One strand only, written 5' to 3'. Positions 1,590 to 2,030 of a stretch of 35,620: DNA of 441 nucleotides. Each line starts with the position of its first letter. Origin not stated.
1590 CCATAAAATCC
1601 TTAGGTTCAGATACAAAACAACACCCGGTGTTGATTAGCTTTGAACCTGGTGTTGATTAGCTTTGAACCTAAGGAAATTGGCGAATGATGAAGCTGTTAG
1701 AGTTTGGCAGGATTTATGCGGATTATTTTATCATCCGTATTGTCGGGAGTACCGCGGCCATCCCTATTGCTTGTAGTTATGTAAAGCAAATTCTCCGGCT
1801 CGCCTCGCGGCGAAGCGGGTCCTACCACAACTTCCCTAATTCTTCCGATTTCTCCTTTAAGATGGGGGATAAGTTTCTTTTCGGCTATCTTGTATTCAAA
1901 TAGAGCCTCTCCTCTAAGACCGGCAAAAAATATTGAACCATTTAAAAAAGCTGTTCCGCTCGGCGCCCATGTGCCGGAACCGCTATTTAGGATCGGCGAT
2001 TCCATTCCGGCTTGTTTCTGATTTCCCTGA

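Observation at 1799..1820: The same 22 nt of GC-rich sequence lies inside two unrelated CDSs in opposite orientations relative to the reading frame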

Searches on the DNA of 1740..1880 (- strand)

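Call 82: build_rna_model(alignment_id=A3, structure=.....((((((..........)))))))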
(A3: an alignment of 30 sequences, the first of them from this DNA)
Model R1 built from alignment A3 (30 sequences, 27 columns); structure: as given.
model positions 27; base pairs 6; branch points 0; effective number of sequences 30; information 1.411 bits per position. Calibrated on 0.2 Mb of random sequence (short: E-values are rough).
structure used (alignment columns):
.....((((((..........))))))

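Call 83: search_with_rna_model(model_id=R1, source=window, filters=off, max_evalue=10, show_alignments=6)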
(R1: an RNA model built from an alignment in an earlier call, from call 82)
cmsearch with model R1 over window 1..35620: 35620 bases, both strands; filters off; matches with E-value up to 10: 7.
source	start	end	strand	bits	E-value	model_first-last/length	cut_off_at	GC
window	14368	14394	-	43.5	2.2e-08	1-27/27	no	0.74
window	1799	1819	-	37.7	4.9e-07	1-27/27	no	0.81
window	1799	1819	+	14.8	0.1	1-27/27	no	0.81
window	34446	34471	+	13.7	0.18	1-27/27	no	0.77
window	16918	16948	+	12.2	0.39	1-27/27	no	0.55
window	14368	14394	+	11.1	0.74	1-27/27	no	0.74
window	3207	3215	-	6.5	8.6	1-27/27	no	0.78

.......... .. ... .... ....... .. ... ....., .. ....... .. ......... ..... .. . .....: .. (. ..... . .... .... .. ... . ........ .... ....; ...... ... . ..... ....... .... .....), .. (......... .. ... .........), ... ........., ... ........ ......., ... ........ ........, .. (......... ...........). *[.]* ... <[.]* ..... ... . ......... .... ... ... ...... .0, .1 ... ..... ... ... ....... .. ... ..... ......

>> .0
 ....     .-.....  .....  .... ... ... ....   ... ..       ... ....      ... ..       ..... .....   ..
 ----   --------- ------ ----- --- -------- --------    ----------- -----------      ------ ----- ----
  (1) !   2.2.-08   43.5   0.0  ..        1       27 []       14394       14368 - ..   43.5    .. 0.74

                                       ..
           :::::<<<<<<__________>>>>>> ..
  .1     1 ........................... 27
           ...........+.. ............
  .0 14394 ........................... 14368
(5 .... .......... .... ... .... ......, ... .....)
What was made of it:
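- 1799..1819 (-): E21 copy: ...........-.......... read on the minus strand. It is translated in frame as (P)ASPRGE(P) within the GSDH gene. Covariance model R1 scores 37.7 bits, E=4.9e-07 (call 83).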

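Call 84: search_with_rna_model(model_id=R1, sources=[L001, L002, L003, L004, L006, L132, L133, L134, L135], filters=off, max_evalue=10)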
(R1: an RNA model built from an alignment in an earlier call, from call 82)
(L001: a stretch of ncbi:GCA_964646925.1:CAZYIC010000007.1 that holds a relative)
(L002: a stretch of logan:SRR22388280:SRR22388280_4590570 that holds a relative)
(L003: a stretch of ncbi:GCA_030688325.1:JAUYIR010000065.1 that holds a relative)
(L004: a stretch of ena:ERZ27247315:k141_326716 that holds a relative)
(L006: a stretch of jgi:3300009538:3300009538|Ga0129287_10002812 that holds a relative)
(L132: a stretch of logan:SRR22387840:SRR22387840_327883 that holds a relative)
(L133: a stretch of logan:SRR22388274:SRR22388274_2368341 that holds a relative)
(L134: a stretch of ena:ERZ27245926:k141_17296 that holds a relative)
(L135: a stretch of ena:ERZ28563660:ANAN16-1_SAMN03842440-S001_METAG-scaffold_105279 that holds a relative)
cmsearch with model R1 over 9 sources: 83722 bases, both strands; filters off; matches with E-value up to 10: 22.
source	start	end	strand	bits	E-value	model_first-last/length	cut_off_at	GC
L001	11030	11056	+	44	3.9e-08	1-27/27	no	0.78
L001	9616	9636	+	32.9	1.5e-05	1-27/27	no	0.76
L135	2312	2332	+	32.9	1.5e-05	1-27/27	no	0.76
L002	839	859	+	28.5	0.00015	1-27/27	no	0.81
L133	206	226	+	28.5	0.00015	1-27/27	no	0.81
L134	1294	1314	+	27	0.00034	1-27/27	no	0.81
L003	10193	10213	+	23.5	0.0022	1-27/27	no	0.81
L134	1648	1666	+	23.1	0.0027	1-27/27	no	0.84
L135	2312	2332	-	19.7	0.017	1-27/27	no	0.76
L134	1648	1668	-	14.7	0.25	1-27/27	no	0.81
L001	11030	11056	-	14.2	0.32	1-27/27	no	0.78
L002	839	859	-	13.6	0.44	1-27/27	no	0.81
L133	206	226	-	13.6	0.44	1-27/27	no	0.81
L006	9277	9309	-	10.4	2.4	1-27/27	no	0.7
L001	17134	17166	+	9.2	4.7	1-27/27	no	0.73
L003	10137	10145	+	8.2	8.2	1-27/27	no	0.67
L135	501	518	+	8.1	8.6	8-25/27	no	0.72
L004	5149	5158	+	8.1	8.6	1-27/27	no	0.6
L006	9990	10000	-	8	8.8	1-27/27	no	0.55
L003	15735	15745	+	8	9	1-27/27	no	0.64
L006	9277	9302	+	7.9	9.4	1-27/27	no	0.69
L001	54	66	-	7.8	9.9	1-27/27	no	0.54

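Call 86: search_with_rna_model(model_id=R1, sources=[L011, L012, L013, L014, L015, L016, L017, L018, L019, L020, L021, L022, L023, L024, L025, L026, L027, L028, L029, L030, L031, L032, L033, L034, L035, L036, L037, L038, L039, L040, L041, L042, L043, L044, L045, L046, L047, L048, L049, L050, L051, L052, L053, L054, L055, L056, L057, L058, L059, L060, L061, L062, L063, L064, L065, L066, L067, L068, L069, L070, L071, L072, L073, L074, L075, L076, L077, L078, L079, L080, L081, L082, L083, L084, L085, L086, L087, L088, L089, L090, L091, L092, L093, L094, L095, L096, L097, L098, L099, L100, L101, L102, L103, L104, L105, L106, L107, L108, L109, L110], filters=default, max_evalue=0.05, make_alignment=true)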
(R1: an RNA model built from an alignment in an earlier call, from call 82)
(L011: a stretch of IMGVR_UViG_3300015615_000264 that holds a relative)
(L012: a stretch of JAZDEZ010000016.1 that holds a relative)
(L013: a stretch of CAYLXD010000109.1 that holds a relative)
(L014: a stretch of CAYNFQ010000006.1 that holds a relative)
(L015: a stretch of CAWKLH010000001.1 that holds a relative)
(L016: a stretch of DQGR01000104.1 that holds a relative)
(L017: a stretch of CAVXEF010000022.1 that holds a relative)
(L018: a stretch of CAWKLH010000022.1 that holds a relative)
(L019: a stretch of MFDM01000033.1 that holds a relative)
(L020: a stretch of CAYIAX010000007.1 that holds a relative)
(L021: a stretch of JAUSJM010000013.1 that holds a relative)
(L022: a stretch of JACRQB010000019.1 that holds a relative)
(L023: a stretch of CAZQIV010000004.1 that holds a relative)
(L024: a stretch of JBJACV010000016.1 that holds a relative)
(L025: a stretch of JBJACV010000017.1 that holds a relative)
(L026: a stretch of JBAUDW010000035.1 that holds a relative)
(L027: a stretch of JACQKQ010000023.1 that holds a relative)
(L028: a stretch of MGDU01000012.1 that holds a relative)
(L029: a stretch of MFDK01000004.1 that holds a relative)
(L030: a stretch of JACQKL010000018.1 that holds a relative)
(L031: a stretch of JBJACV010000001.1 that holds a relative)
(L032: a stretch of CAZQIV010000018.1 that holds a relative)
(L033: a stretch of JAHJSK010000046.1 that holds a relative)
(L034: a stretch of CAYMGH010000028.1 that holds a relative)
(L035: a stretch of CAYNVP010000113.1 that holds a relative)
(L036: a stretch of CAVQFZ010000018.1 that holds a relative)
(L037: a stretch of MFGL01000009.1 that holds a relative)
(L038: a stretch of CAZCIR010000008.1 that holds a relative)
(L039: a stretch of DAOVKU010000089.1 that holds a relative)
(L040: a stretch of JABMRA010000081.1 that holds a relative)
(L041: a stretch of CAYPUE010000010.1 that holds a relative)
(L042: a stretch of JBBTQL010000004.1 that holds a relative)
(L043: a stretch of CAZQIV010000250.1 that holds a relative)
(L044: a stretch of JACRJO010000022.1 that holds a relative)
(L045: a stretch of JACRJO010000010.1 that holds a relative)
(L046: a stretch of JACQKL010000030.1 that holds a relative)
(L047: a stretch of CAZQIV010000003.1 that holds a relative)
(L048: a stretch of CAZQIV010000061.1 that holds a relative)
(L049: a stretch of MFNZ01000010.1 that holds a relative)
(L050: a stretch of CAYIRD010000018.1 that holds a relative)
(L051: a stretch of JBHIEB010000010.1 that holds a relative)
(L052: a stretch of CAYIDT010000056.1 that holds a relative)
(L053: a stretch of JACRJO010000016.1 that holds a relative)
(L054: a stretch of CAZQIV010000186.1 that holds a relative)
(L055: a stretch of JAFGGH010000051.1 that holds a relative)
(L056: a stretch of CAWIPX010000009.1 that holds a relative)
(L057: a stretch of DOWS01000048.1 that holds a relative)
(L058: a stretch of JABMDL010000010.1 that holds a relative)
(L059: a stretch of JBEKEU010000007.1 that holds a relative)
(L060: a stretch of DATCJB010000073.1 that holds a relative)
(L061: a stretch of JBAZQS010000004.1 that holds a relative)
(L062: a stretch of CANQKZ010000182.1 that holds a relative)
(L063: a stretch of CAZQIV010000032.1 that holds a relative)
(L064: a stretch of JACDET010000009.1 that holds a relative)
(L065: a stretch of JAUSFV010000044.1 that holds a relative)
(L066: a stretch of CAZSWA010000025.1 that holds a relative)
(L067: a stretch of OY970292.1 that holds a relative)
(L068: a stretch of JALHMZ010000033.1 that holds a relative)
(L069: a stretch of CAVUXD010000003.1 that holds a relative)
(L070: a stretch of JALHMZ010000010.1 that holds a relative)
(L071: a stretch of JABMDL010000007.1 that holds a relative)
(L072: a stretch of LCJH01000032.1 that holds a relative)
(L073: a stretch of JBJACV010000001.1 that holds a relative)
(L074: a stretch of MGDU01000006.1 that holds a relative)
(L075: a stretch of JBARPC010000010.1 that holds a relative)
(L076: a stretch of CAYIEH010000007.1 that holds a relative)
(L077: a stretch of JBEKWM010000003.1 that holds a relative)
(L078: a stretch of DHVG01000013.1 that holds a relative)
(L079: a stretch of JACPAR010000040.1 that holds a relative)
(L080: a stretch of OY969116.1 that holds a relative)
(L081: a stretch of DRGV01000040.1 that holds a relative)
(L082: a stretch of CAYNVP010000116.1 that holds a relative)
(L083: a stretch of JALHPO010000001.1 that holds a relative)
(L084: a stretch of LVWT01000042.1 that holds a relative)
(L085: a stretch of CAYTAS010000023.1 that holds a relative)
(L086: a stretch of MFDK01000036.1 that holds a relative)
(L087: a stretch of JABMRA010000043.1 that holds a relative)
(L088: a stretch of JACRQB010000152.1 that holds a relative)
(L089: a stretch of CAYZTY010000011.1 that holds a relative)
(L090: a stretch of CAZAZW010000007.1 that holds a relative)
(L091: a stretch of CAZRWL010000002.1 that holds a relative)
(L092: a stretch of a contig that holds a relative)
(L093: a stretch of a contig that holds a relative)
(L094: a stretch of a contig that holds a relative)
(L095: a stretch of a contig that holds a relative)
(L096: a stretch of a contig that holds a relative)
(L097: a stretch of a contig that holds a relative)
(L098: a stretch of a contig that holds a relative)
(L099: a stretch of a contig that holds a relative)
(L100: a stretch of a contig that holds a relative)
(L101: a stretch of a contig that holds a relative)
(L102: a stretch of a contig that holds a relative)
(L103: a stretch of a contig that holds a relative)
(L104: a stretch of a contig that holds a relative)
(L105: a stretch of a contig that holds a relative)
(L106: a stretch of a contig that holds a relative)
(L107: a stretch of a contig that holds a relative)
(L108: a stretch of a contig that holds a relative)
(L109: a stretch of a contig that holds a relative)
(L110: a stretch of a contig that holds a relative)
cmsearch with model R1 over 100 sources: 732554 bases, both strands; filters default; matches with E-value up to 0.05: 110.
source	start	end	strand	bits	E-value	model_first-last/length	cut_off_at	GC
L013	4554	4580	+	44.7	2.4e-07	1-27/27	no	0.78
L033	4915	4941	-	44.7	2.4e-07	1-27/27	no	0.78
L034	6559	6585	-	44.7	2.4e-07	1-27/27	no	0.78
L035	457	483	-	44.7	2.4e-07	1-27/27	no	0.78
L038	7080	7106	+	44.7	2.4e-07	1-27/27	no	0.78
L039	1079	1105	-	44.7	2.4e-07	1-27/27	no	0.78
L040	44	70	+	44.7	2.4e-07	1-27/27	no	0.78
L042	7438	7464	+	44.7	2.4e-07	1-27/27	no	0.78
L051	2338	2364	-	44.7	2.4e-07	1-27/27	no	0.78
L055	139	165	+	44.7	2.4e-07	1-27/27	no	0.78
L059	3901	3927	-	44.7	2.4e-07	1-27/27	no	0.78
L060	5632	5658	+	44.7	2.4e-07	1-27/27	no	0.78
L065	5096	5122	-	44.7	2.4e-07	1-27/27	no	0.78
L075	5023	5049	-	44.7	2.4e-07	1-27/27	no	0.78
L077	4692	4718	+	44.7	2.4e-07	1-27/27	no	0.78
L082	7739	7765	-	44.7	2.4e-07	1-27/27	no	0.78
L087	5949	5975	+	44.7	2.4e-07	1-27/27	no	0.78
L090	436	462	+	44.7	2.4e-07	1-27/27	no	0.78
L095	1761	1787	-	44.7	2.4e-07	1-27/27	no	0.78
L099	7452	7478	+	44.7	2.4e-07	1-27/27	no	0.78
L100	2259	2285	+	44.7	2.4e-07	1-27/27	no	0.78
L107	5653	5679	-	44.7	2.4e-07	1-27/27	no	0.78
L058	2480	2506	-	44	3.4e-07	1-27/27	no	0.78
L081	2672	2698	-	44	3.4e-07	1-27/27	no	0.78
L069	2671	2697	-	43.8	3.8e-07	1-27/27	no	0.74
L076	2899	2925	+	43.8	3.8e-07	1-27/27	no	0.74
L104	143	169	+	43.8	3.8e-07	1-27/27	no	0.74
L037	839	865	-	43.8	3.8e-07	1-27/27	no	0.74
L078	4992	5018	+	43.8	3.8e-07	1-27/27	no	0.74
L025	3064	3090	+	43.7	3.9e-07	1-27/27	no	0.78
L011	11528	11554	+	43.6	4.1e-07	1-27/27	no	0.74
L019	2499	2525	+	43.6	4.1e-07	1-27/27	no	0.74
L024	4620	4646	+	43.6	4.1e-07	1-27/27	no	0.74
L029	6393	6419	-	43.6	4.1e-07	1-27/27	no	0.74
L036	1322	1348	+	43.6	4.1e-07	1-27/27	no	0.74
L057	4349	4375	-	43.6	4.1e-07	1-27/27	no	0.74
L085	4534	4560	-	43.6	4.1e-07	1-27/27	no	0.74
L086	7461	7487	+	43.6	4.1e-07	1-27/27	no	0.74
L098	1103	1129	-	43.6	4.1e-07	1-27/27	no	0.74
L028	5888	5914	-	43.5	4.5e-07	1-27/27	no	0.74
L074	2049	2075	+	43.5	4.5e-07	1-27/27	no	0.74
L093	443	469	+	43.5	4.5e-07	1-27/27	no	0.74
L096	3267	3293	-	43.5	4.5e-07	1-27/27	no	0.74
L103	1924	1950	+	43.1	5.5e-07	1-27/27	no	0.74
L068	2867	2893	-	43.1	5.5e-07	1-27/27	no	0.74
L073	357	383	-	43.1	5.5e-07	1-27/27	no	0.74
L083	6548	6574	+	43.1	5.5e-07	1-27/27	no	0.74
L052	201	227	-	43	5.9e-07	1-27/27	no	0.74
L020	2038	2064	+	42.9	6.1e-07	1-27/27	no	0.81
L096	3204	3230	-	42.6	7.2e-07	1-27/27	no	0.7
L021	2661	2687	+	42.4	7.9e-07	1-27/27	no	0.74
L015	7473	7499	-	42.3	8.5e-07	1-27/27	no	0.74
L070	3854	3880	+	42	9.9e-07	1-27/27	no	0.7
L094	1678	1704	-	42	9.9e-07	1-27/27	no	0.7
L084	736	762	+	41.3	1.4e-06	1-27/27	no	0.78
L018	5127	5153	+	41.1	1.6e-06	1-27/27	no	0.74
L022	1773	1799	-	40.5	2.2e-06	1-27/27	no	0.74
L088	1629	1655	+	40.5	2.2e-06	1-27/27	no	0.74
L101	6572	6598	-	40.5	2.2e-06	1-27/27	no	0.74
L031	4821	4847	+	39.9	3e-06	1-27/27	no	0.7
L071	7634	7660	-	39.4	4e-06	1-27/27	no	0.78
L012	3276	3296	-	37.7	1e-05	1-27/27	no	0.81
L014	5391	5411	-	37.7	1e-05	1-27/27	no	0.81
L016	3359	3379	-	37.7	1e-05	1-27/27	no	0.81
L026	7510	7530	-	37.7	1e-05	1-27/27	no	0.81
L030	865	885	-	37.7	1e-05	1-27/27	no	0.81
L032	4175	4195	+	37.7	1e-05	1-27/27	no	0.81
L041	4053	4073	+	37.7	1e-05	1-27/27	no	0.81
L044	3679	3699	+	37.7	1e-05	1-27/27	no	0.81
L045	7138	7158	+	37.7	1e-05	1-27/27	no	0.81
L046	3186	3206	+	37.7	1e-05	1-27/27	no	0.81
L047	187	207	-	37.7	1e-05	1-27/27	no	0.81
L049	5698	5718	+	37.7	1e-05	1-27/27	no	0.81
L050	1105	1125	+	37.7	1e-05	1-27/27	no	0.81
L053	3592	3612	-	37.7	1e-05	1-27/27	no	0.81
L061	7221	7241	+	37.7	1e-05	1-27/27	no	0.81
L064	7503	7523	-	37.7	1e-05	1-27/27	no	0.81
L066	1969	1989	-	37.7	1e-05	1-27/27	no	0.81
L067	2683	2703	+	37.7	1e-05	1-27/27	no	0.81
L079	5751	5771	+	37.7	1e-05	1-27/27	no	0.81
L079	7031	7051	+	37.7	1e-05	1-27/27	no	0.81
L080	5833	5853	-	37.7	1e-05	1-27/27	no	0.81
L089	6583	6603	-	37.7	1e-05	1-27/27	no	0.81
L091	2882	2902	-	37.7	1e-05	1-27/27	no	0.81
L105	1747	1767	-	37.7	1e-05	1-27/27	no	0.81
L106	7035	7055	-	37.7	1e-05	1-27/27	no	0.81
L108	3924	3944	-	37.7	1e-05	1-27/27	no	0.81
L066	3782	3802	-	35.6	3.1e-05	1-27/27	no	0.76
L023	1202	1223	+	35.5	3.2e-05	1-27/27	no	0.77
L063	5570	5591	+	35.5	3.2e-05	1-27/27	no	0.77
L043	4841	4862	+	35.5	3.2e-05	1-27/27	no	0.77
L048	2279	2300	-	35.5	3.2e-05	1-27/27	no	0.77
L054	5241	5262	+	35.5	3.2e-05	1-27/27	no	0.77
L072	6538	6559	-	35.5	3.2e-05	1-27/27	no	0.77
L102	5124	5145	+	35.5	3.2e-05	1-27/27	no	0.77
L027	7413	7435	-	35.3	3.6e-05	1-27/27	no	0.78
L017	6885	6908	+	34.6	5.1e-05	1-27/27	no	0.75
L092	22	45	-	34.6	5.1e-05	1-27/27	no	0.75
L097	4792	4815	-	34.6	5.1e-05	1-27/27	no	0.75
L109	5205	5226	-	34.4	5.9e-05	1-27/27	no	0.77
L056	7226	7249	+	33.6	8.8e-05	1-27/27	no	0.83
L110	1292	1315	+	33.4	0.0001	1-27/27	no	0.75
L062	634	658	+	30.7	0.00042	1-27/27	no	0.8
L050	5629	5658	-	29.5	0.00081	1-27/27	no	0.7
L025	660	683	-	28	0.0018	1-27/27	no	0.75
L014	3312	3341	-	27.8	0.002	1-27/27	no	0.77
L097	5366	5384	-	27.6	0.0022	1-27/27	no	0.79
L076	1252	1281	-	25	0.0088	1-27/27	no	0.67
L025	637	654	-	23.5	0.02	4-27/27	no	0.78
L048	2543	2563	+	23.1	0.024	1-27/27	no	0.71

Alignment A4: 110 matches aligned to the model, 41 columns, each read 5' to 3' on its own strand. Consensus structure (alignment columns), stored with it:
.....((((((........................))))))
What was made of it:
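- On REP / REPIN-RAYT: There are 2-3 copies in the 35.6-kb window (call 83), and about 8 extra copies in 730 kb of pattern-selected loci (call 86).
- Copy density is modest: 2-3 copies in the 35.6-kb window, and about 8 extra copies in 730 kb of pattern-selected loci (calls 83, 86). Density is far below that of uptake sequences (calls 83, 86).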

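Call 99: search_rna_families(source=window, start=1740, end=1880, threshold=evalue, max_evalue=1)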
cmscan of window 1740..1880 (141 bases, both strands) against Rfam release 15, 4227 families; matches with E-value up to 1: 0.
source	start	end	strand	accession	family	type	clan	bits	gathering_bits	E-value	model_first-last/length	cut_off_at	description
